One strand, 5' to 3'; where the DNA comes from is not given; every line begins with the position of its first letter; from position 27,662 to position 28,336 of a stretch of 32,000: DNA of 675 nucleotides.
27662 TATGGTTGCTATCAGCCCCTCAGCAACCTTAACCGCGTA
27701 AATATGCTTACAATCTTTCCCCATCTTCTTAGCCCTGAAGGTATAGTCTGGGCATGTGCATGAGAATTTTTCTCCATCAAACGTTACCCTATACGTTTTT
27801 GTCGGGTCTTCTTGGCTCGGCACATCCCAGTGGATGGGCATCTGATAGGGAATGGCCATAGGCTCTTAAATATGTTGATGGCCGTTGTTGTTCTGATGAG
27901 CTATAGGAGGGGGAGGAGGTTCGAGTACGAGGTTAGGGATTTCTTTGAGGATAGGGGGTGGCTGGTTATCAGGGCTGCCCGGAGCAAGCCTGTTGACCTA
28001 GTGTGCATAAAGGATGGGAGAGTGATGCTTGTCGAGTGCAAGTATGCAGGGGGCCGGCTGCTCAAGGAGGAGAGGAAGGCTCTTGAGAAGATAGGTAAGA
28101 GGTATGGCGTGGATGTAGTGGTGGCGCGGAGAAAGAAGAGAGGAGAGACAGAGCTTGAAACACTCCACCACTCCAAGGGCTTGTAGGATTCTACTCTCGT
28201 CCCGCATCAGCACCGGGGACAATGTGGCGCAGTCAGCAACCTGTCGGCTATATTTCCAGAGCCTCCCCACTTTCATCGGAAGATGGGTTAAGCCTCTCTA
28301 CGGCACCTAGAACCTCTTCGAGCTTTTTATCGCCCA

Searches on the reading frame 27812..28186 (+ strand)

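Call 54: search_protein_families(library=pfam, proteins=[window:27812-28186:+], max_evalue=0.001)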
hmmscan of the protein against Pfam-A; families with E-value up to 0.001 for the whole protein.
window:27812-28186:+ (124 aa): 1 family
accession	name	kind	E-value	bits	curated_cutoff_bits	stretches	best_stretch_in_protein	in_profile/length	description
PF01870.24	Hjc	-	2.4e-08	34.2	21.1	1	36-110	1-83/93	Archaeal holliday junction resolvase (hjc)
